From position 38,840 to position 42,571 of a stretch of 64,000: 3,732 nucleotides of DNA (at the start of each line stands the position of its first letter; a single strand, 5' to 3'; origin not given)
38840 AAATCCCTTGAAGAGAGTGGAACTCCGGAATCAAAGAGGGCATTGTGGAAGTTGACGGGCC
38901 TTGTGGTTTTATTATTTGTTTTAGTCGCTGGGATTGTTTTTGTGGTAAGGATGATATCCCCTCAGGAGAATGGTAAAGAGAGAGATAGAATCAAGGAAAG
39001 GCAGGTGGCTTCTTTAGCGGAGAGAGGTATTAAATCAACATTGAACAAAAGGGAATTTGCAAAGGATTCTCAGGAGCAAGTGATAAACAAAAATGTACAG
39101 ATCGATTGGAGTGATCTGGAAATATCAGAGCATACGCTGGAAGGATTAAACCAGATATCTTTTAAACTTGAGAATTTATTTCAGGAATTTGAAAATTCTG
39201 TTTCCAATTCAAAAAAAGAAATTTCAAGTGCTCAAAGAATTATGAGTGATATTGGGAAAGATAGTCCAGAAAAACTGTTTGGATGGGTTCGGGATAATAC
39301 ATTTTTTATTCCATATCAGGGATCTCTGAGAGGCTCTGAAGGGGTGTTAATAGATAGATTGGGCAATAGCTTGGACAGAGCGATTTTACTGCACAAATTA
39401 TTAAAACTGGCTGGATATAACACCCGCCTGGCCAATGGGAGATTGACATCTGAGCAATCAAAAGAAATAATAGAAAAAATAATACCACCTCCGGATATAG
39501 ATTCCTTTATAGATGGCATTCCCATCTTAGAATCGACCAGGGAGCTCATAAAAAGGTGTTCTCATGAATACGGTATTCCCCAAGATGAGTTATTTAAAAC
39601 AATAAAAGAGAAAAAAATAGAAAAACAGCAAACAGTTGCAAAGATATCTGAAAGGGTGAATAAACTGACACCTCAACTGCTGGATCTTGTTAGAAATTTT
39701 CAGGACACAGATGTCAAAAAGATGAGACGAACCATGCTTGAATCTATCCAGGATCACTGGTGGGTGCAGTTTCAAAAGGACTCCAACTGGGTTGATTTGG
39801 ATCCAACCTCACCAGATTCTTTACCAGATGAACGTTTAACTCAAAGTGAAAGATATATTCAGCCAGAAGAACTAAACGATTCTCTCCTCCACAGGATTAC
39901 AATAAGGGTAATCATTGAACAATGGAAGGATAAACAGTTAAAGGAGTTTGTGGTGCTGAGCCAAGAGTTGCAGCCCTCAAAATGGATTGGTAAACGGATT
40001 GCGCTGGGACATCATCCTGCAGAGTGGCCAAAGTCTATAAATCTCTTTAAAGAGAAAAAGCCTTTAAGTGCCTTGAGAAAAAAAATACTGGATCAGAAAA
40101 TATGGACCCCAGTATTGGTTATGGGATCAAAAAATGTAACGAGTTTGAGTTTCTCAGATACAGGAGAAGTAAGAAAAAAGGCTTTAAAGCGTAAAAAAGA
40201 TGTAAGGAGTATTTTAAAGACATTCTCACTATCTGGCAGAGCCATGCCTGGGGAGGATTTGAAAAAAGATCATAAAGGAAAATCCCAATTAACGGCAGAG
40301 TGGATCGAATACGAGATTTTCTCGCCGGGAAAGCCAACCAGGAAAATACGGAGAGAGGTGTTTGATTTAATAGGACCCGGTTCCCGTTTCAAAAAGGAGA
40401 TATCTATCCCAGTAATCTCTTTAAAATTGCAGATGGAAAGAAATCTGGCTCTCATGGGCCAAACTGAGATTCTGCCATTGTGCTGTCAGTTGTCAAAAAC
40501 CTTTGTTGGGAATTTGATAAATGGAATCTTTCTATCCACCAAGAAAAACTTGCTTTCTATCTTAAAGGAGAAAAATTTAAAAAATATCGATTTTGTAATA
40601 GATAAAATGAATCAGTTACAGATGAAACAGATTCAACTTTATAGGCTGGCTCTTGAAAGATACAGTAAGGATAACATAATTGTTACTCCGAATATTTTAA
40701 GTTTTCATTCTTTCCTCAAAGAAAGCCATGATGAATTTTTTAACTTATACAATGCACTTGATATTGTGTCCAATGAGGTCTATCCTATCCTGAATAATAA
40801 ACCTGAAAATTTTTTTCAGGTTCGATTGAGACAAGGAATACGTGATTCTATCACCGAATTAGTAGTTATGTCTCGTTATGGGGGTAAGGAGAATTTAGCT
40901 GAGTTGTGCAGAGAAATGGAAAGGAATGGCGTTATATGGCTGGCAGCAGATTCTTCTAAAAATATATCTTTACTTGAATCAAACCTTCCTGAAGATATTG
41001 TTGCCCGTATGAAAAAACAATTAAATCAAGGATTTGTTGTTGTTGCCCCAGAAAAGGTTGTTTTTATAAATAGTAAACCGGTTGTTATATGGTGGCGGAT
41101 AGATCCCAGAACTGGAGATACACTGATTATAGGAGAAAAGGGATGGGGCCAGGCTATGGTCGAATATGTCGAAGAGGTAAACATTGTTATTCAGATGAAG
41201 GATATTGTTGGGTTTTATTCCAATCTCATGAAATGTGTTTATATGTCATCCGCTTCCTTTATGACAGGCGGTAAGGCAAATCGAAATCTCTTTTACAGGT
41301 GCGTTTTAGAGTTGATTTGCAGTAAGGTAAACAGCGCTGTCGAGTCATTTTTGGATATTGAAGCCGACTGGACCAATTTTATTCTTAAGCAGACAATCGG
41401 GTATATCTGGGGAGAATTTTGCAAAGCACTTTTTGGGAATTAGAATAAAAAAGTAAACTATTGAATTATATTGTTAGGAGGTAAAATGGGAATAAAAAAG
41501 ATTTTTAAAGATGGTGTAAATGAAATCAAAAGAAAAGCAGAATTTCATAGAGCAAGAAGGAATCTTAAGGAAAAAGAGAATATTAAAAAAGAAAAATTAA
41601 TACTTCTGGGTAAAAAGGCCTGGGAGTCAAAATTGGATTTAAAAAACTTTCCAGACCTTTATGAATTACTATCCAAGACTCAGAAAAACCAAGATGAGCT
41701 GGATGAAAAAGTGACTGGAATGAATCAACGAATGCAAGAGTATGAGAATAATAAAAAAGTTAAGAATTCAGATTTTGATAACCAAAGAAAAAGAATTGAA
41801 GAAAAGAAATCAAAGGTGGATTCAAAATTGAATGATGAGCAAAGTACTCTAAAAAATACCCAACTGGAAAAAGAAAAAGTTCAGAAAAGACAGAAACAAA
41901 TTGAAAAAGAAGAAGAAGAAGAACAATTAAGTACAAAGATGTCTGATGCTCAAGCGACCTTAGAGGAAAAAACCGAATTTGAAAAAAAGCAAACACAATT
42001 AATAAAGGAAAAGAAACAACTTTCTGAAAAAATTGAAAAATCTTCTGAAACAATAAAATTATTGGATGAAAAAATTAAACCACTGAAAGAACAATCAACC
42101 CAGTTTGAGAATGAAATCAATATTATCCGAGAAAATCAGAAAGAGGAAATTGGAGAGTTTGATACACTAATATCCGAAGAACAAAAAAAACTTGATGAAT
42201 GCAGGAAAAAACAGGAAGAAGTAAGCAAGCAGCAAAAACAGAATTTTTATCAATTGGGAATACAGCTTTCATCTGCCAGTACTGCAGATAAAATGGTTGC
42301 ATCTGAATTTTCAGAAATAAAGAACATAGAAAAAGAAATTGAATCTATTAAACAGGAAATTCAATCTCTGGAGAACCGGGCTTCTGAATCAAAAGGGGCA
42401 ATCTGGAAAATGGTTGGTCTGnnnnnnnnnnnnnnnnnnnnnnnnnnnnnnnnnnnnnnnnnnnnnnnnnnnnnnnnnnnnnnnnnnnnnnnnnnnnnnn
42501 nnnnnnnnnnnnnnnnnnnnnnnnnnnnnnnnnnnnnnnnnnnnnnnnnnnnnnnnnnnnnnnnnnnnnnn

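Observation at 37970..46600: Tandem pair of giant single-pass membrane proteins with paralogous coiled-coil N-termini but different extracytoplasmic modules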

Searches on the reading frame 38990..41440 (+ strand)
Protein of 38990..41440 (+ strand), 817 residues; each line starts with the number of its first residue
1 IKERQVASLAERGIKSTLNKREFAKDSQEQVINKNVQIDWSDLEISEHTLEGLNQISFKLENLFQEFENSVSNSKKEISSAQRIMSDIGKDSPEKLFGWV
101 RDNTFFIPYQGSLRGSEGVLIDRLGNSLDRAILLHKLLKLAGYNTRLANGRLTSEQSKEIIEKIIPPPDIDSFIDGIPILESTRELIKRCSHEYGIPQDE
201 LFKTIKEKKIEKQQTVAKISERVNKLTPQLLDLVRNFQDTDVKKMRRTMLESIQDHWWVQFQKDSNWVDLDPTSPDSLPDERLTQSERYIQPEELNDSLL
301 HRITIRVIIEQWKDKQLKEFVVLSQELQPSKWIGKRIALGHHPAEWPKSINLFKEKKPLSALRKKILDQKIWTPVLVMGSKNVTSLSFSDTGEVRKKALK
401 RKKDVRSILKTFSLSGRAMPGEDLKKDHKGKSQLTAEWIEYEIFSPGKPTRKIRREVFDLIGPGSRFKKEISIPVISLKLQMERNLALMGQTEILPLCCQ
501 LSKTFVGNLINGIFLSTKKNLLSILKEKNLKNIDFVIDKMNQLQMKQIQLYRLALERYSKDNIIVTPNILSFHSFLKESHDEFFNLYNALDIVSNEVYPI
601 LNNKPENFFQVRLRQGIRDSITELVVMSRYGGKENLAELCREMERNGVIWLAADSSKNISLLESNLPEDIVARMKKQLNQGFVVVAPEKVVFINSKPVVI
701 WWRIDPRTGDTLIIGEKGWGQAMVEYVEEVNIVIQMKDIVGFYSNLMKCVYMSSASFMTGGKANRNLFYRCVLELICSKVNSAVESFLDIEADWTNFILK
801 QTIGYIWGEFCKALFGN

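Call 26: search_solved_structures(query=A1, max_evalue=10, show_alignments=3)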
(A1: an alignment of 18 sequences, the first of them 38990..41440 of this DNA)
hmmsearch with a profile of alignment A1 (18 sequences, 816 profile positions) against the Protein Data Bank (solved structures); distinct sequences matched with E-value up to 10: 9.
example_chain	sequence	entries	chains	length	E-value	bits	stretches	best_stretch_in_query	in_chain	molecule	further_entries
9ti5_C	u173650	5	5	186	0.025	15.8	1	141-230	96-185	Ribosome-recycling factor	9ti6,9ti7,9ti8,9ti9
4gfq_A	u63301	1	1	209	0.095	13.9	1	141-230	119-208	Ribosome-recycling factor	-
4kb4_A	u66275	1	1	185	0.24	12.6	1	143-230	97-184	Ribosome-recycling factor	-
1wqf_A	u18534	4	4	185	0.24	12.6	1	143-230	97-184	Ribosome recycling factor | Ribosome-recycling factor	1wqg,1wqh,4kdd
4kaw_X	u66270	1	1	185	0.24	12.6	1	143-230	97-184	Ribosome-recycling factor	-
4kb2_A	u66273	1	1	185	0.36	12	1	143-230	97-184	Ribosome-recycling factor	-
6drk_A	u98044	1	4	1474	0.51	11.5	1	150-242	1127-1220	Transient receptor potential cation channel, subfamily M, member 2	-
6drj_A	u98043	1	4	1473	0.51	11.5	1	150-242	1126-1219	Transient receptor potential cation channel, subfamily M, member 2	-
5omb_C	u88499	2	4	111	0.95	10.6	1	157-240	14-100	DNA damage checkpoint protein LCD1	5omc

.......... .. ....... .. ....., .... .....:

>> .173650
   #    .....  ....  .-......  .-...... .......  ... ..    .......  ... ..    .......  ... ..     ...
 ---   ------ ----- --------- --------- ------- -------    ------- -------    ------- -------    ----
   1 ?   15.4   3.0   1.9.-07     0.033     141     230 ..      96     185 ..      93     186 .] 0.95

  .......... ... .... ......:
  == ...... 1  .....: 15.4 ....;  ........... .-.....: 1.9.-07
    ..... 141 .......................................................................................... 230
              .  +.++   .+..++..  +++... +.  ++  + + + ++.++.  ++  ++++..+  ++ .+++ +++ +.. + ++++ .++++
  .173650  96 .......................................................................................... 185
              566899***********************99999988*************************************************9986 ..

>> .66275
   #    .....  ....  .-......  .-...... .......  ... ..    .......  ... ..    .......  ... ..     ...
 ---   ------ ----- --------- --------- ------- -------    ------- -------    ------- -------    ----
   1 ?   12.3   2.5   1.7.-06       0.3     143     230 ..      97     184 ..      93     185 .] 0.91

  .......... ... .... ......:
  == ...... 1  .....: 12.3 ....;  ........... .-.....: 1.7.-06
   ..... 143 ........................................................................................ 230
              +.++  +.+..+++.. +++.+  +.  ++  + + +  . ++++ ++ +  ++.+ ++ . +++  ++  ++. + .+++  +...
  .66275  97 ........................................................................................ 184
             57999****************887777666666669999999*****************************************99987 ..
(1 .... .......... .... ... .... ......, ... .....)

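Call 44: predict_structure(alignment_id=A1)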
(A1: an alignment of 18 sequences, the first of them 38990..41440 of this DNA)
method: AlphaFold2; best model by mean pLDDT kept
length: 817 residues; sequences in the alignment: 18
mean_pLDDT: 78.5   pTM: 0.82
mean pLDDT of the five models: 78.5, 75.4, 72.4, 71.2, 69.7
residues with pLDDT >= 90: 319; 70-90: 307; 50-70: 82; < 50: 109
segments of 3 or more residues with pLDDT < 50: 1-42, 171-175, 399-429, 728-745, 756-762
pLDDT, mean of each block of 10 residues (from residue 1): 28 28 31 36 57 86 93 75 85 92 92 95 94 96 96 94 76 58 91 90 89 85 92 88 85 95 95 92 94 93 98 91 95 91 71 62 83 89 88 71 29 28 36 93 95 93 82 86 89 93 88 88 79 67 72 85 91 82 76 88 73 92 76 68 90 87 80 92 91 82 92 85 60 34 49 47 59 74 80 89 88 66
secondary structure, 60 per line:
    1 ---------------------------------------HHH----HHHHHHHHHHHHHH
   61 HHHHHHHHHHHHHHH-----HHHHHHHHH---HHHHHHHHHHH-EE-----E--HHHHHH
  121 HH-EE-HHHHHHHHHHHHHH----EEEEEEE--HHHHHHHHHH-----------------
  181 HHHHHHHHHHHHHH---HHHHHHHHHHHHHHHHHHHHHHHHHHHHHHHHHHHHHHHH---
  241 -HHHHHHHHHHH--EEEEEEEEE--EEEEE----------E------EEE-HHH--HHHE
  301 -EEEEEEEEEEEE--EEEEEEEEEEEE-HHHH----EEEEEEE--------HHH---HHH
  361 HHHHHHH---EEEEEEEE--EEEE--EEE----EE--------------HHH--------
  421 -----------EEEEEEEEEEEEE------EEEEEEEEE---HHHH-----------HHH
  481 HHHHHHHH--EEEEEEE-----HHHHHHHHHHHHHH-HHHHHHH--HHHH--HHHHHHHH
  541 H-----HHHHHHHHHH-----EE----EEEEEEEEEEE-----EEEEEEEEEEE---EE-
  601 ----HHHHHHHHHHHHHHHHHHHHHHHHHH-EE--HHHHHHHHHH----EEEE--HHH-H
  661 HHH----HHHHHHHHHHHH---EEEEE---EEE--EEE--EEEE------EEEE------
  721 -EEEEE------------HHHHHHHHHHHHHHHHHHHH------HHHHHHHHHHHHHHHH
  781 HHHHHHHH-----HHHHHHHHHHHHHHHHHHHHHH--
elements in order (helices of 4 or more, strands of 3 or more residues): H47-75 H81-89 H93-103 H115-122 H127-140 E145-151 H154-163 H181-194 H198-237 H242-252 E255-263 E266-270 E288-290 E302-313 E316-327 H329-332 E337-343 H358-367 E371-378 E381-384 E387-389 E432-444 E451-459 H463-466 H478-488 E491-497 H503-516 H518-524 H527-530 H533-541 H547-556 E568-578 E584-594 H605-630 H636-645 E650-653 H660-663 H668-679 E683-687 E691-693 E696-698 E701-704 E711-714 E722-726 H739-758 H765-788 H794-815

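Call 48: search_protein_representatives(alignment_id=A1)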
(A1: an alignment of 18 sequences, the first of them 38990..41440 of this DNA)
Query: 18 sequences, 816 profile positions. Proteins with E-value up to 0.001 (for the whole library): 7140; up to 1e-10: 4541; up to 1e-30: 2760. The best 150 are listed.
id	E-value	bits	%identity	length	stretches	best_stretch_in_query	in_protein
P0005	0.0e+00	1083.5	-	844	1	6-816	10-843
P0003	0.0e+00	1073.6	-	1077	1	14-814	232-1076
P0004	2.2e-293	991.8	-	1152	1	14-815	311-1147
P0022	4.9e-287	970.8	-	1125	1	14-739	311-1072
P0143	1.5e-281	952.7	-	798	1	39-807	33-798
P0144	3.4e-272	921.7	-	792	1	14-812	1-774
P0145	4.3e-265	898.2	-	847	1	4-804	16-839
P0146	3.6e-260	882.0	-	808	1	14-813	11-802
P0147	1.0e-256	870.6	-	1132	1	14-804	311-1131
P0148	2.3e-255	866.1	-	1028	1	41-734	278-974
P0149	4.2e-254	861.9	-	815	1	6-738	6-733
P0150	3.7e-253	858.8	-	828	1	36-733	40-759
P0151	3.7e-249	845.5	-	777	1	14-724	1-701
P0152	2.7e-247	839.4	-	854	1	50-732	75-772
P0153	7.2e-247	838.0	-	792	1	4-746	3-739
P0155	1.9e-245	833.3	-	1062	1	36-738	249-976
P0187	3.8e-218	743.0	-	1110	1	18-729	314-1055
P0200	2.2e-214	730.5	-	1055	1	47-730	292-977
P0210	1.1e-206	705.1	-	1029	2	212-736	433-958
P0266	4.9e-191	653.3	-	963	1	37-733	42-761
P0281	3.2e-188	644.0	-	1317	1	34-727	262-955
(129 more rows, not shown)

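Call 50: search_protein_families(library=pfam, proteins=[P0148, P0155, P0200, P0281, P0266, P0210, P0143, P0187], max_evalue=0.01)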
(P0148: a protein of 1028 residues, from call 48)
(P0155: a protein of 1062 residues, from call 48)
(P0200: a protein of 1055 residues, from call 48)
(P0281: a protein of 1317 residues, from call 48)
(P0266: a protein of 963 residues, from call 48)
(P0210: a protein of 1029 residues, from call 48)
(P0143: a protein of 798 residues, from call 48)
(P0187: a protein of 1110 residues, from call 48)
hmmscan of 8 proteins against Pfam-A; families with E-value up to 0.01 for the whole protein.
P0148 (1028 aa): 0 families

P0155 (1062 aa): 0 families

P0200 (1055 aa): 1 family
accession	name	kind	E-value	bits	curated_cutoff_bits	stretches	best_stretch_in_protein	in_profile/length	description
PF01841.26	Transglut_core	-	0.00055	20.6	23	0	338-400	19-83/108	Transglutaminase-like superfamily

P0281 (1317 aa): 1 family
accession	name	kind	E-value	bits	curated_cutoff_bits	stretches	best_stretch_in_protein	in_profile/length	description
PF01841.26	Transglut_core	-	0.0063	17.2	23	0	321-478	19-85/108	Transglutaminase-like superfamily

P0266 (963 aa): 1 family
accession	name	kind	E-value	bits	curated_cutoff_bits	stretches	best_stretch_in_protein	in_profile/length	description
PF01841.26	Transglut_core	-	0.00014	22.6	23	0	98-152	19-75/108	Transglutaminase-like superfamily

P0210 (1029 aa): 1 family
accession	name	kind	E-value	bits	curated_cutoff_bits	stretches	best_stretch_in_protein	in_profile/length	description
PF01841.26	Transglut_core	-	4.9e-05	24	23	1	346-490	20-108/108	Transglutaminase-like superfamily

P0143 (798 aa): 1 family
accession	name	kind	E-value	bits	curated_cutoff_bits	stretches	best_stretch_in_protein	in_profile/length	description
PF14394.12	DUF4423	-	0.0015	18.8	30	1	165-245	28-107/165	Domain of unknown function (DUF4423)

P0187 (1110 aa): 1 family
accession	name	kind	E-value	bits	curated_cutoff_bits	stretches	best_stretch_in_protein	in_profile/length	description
PF04849.18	HAP1_N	-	0.0057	16.3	33.9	0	48-196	157-302/307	HAP1 N-terminal conserved region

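Call 80: fold_search(model_id=the predicted structure, library=pdb)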
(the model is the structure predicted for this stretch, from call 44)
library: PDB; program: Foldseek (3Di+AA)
matches with E <= 10: 158; with E <= 0.001: 0
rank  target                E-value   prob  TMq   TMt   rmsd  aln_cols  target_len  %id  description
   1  9fqr_Qy               2.2e-02  0.99  0.10  0.14  19.4       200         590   20  96-nm repeat of axonemal doublet microtubules from bovine sperm (released 2025-03-26)
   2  8j07_7                4.4e-02  0.99  0.11  0.14  17.3       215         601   15  96nm repeat of human respiratory doublet microtubule and associated axonemal complexes (released 2023-07-26)
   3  8glv_Eb               2.1e-01  0.09  0.10  0.06  31.4       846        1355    9  96-nm repeat unit of doublet microtubules from Chlamydomonas reinhardtii flagella (released 2023-05-31)
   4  4gei                  2.7e-01  0.28  0.06  0.25  15.3       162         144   12  N-terminal domain of VDUP-1 (released 2013-02-27)
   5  9hpl_A                3.7e-01  0.05  0.06  0.06  27.4       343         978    8  E. coli beta-galactosidase labeled with Chromeo P503 dye purified using MISO (released 2025-11-05)
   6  9hpm_A                4.4e-01  0.05  0.06  0.06  27.8       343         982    8  E. coli beta-galactosidase labeled with Chromeo P503 dye purified using MISO from 1ug (released 2025-11-05)
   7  4r7v                  4.9e-01  0.20  0.06  0.24  14.9       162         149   10  Crystal structure of N-lobe of human ARRDC3(1-165) (released 2014-10-01)
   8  4r7x_A                5.5e-01  0.18  0.06  0.24  13.3       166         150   10  Crystal structure of N-lobe of human ARRDC3(1-180) (released 2014-10-01)
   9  4r7x_B                6.6e-01  0.09  0.05  0.18  14.3       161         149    9  Crystal structure of N-lobe of human ARRDC3(1-180) (released 2014-10-01)
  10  4gup_A                8.3e-01  0.03  0.05  0.12  23.1       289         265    9  Structure of MHC-class I related molecule MR1 (released 2012-10-17)
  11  8sm0_G                1.1e+00  0.18  0.09  0.16  12.8       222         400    8  Crystal structure of human complement receptor 2 (CD21) in complex with Epstein-Barr virus major glycoprotein gp350 (released 2024-05-01)
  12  7fi9_C                1.1e+00  0.04  0.07  0.16  22.7       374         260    7  Crystal structure of human MICA mutants in complex with natural killer cell receptor NKG2D (released 2022-08-31)
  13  2yez_A                1.3e+00  0.02  0.05  0.13  23.5       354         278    6  COMPLEX OF A B21 CHICKEN MHC CLASS I MOLECULE AND A 10MER CHICKEN PEPTIDE (released 2012-04-11)
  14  3i3b_A                1.3e+00  0.03  0.07  0.06  27.0       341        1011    8  E.coli (lacz) Beta-Galactosidase (M542A) in Complex with D-Galactopyranosyl-1-on (released 2010-05-12)
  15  1tlw_B                1.3e+00  0.02  0.06  0.13  26.4       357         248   10  Tsx structure complexed with thymidine (released 2004-08-24)
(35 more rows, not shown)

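Call 86: search_dna_similar(query=window:38990-41440:+, collection=plasmids, mode=protein, max_evalue=0.00001, max_rows=15)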
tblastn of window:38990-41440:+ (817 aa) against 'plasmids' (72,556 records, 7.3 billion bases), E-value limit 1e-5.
No match.

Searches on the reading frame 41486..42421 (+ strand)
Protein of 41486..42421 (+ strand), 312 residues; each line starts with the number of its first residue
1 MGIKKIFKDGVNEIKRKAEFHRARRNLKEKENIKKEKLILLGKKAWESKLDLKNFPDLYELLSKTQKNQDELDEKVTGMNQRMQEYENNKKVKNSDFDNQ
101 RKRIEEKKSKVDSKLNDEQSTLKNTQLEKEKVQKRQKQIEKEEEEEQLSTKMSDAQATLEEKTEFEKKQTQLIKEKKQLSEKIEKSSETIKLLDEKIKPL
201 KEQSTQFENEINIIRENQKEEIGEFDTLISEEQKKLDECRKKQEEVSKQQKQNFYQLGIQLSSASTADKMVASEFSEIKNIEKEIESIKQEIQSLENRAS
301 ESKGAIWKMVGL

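Call 38: search_protein_families(library=pfam, proteins=[window:41486-42421:+], max_evalue=1)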
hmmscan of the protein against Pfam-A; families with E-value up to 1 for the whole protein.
window:41486-42421:+ (312 aa): 1 family
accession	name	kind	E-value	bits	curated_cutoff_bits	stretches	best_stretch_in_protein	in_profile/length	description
PF15397.11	DUF4618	-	0.0037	17.2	34.9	1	148-309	61-233/258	Domain of unknown function (DUF4618)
